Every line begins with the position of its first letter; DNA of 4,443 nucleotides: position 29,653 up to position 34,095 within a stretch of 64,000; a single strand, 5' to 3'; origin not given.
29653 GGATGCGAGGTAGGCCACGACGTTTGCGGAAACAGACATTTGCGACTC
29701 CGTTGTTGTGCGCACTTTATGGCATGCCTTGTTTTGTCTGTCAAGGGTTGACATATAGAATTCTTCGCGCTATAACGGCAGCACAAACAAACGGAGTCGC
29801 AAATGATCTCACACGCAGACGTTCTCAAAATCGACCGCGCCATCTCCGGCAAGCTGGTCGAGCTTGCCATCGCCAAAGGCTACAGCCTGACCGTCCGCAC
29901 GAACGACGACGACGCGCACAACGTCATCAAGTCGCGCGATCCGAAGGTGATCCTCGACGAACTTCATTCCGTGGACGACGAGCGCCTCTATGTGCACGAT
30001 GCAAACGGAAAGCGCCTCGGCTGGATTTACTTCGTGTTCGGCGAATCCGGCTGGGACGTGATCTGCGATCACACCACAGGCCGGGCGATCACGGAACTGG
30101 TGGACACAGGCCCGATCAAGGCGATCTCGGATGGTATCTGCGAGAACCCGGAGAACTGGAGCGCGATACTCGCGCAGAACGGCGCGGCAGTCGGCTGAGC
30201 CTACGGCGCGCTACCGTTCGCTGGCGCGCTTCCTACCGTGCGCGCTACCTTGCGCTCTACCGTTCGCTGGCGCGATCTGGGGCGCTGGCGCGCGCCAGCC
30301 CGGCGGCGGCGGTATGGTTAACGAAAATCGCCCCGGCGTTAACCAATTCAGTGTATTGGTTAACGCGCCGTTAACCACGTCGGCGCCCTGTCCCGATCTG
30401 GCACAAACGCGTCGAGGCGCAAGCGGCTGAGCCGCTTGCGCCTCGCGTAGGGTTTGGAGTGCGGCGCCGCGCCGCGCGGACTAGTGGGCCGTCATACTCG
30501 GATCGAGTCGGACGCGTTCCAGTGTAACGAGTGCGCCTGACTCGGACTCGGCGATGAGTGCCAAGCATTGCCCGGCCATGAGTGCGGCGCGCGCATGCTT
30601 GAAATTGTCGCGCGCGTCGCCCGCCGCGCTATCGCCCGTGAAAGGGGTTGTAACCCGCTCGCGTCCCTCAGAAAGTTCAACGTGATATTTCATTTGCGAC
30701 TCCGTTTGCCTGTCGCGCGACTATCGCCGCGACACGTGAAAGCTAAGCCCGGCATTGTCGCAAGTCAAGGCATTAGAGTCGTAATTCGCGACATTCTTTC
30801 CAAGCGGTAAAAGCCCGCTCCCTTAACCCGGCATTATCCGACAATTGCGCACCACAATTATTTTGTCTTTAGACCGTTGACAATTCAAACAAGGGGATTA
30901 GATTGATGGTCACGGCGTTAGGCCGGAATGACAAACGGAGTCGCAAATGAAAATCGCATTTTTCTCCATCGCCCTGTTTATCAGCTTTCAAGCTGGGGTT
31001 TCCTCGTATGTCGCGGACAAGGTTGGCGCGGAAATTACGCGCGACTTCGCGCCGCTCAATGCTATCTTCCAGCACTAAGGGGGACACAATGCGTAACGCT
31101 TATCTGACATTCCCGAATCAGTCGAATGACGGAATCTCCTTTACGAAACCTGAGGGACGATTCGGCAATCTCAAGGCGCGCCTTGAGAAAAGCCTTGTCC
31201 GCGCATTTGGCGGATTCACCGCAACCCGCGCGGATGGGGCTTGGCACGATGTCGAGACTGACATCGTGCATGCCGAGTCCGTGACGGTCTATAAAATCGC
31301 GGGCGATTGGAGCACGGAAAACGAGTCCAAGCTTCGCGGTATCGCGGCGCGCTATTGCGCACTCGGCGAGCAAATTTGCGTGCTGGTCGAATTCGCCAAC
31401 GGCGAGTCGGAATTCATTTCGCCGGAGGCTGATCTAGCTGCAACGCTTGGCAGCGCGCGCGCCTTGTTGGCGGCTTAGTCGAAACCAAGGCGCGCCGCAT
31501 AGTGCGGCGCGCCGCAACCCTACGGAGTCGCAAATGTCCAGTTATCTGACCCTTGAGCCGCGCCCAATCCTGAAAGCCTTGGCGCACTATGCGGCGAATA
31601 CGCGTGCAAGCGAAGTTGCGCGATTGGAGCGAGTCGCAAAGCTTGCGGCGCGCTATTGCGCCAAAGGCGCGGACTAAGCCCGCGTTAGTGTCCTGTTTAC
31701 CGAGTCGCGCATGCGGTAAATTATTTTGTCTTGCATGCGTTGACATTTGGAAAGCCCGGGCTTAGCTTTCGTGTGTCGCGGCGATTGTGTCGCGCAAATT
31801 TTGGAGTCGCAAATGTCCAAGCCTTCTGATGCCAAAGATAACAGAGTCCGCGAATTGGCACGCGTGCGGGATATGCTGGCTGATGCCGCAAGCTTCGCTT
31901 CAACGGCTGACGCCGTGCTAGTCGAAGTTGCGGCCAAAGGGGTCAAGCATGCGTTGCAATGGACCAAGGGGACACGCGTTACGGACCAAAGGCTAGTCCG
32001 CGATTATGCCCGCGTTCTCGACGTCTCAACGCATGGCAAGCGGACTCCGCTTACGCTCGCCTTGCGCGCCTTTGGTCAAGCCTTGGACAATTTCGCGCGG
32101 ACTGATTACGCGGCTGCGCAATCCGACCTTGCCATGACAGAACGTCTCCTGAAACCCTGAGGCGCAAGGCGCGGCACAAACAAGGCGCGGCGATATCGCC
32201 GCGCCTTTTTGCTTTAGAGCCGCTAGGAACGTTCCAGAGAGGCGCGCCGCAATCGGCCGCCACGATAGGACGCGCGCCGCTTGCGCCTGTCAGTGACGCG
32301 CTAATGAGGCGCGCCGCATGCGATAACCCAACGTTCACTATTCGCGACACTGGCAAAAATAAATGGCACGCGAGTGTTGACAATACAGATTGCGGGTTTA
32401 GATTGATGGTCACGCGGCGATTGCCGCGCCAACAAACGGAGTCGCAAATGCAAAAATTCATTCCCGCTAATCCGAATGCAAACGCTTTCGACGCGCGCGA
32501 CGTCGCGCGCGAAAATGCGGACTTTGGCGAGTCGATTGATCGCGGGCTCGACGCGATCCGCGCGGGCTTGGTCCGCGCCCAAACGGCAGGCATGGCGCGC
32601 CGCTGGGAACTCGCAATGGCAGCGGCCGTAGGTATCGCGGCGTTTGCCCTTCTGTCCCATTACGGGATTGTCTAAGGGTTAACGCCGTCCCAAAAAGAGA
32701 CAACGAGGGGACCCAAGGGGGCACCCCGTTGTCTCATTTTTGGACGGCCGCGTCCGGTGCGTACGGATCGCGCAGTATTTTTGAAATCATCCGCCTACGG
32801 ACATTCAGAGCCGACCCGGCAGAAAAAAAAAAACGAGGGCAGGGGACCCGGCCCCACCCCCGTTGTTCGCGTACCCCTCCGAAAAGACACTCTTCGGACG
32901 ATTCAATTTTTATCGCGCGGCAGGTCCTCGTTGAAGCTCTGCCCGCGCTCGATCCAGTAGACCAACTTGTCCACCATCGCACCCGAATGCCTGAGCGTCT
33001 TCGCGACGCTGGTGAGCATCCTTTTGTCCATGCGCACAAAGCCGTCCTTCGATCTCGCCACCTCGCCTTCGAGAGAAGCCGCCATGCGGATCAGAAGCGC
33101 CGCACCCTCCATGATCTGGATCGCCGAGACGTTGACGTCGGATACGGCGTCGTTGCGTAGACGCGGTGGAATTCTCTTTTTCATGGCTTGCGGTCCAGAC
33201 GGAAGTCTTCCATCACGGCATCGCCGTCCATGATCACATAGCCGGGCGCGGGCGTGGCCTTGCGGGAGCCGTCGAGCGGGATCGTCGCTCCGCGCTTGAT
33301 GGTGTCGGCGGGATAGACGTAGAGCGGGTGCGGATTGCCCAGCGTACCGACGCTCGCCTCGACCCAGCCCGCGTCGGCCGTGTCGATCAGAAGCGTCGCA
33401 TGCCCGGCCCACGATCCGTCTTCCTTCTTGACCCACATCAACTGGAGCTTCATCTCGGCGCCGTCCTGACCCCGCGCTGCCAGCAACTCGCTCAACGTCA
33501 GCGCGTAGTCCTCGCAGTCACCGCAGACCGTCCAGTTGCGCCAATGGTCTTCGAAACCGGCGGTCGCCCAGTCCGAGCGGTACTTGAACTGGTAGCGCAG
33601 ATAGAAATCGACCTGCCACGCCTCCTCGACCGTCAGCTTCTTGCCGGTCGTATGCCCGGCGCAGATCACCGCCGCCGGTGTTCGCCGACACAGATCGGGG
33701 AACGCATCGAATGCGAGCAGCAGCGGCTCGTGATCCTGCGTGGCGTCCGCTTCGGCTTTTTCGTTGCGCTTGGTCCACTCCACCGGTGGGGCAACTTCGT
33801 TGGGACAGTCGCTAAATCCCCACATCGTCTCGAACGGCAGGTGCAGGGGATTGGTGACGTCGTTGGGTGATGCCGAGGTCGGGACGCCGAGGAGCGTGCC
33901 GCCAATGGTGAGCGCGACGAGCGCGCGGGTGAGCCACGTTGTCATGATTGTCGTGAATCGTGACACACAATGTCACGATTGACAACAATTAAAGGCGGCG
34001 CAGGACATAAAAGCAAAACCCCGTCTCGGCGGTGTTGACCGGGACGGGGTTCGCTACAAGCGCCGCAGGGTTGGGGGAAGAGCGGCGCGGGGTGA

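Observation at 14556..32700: An ~18 kb array of standardised early-gene cassettes: palindrome <- genes <- leader | divergent promoter | leader -> genes -> palindrome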

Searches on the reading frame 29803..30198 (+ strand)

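Call 40: search_protein_families(library=pfam, max_evalue=0.01, proteins=[window:29803-30198:+])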
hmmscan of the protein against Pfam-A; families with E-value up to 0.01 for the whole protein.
window:29803-30198:+ (131 aa): 0 families

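Call 41: search_protein_families(library=phrogs, max_evalue=0.001, proteins=[window:29803-30198:+])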
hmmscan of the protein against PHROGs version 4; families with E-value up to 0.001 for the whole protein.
window:29803-30198:+ (131 aa): 3 families
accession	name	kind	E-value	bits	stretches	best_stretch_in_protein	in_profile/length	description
phrog_5680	-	unknown function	1.4e-09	39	1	10-101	68-161/175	-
phrog_22565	-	unknown function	1.8e-08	35.5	1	9-98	7-96/111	-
phrog_4158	-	unknown function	1.4e-07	32.6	1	9-92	38-112/130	-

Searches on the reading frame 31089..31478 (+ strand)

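Call 40: search_protein_families(library=pfam, max_evalue=0.01, proteins=[window:31089-31478:+])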
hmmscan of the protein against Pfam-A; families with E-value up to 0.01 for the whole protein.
window:31089-31478:+ (129 aa): 1 family
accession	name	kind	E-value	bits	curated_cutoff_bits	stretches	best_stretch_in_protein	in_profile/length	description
PF12098.13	DUF3574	-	0.00036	20.8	25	1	41-100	36-94/103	Protein of unknown function (DUF3574)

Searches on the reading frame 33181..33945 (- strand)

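Call 40: search_protein_families(library=pfam, max_evalue=0.01, proteins=[window:33181-33945:-])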
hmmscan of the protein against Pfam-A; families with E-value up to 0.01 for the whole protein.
window:33181-33945:- (254 aa): 1 family
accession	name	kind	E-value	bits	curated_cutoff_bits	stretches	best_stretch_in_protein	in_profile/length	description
PF06035.17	Peptidase_C93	-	8e-08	32.7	27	1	105-191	38-120/162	Bacterial transglutaminase-like cysteine proteinase BTLCP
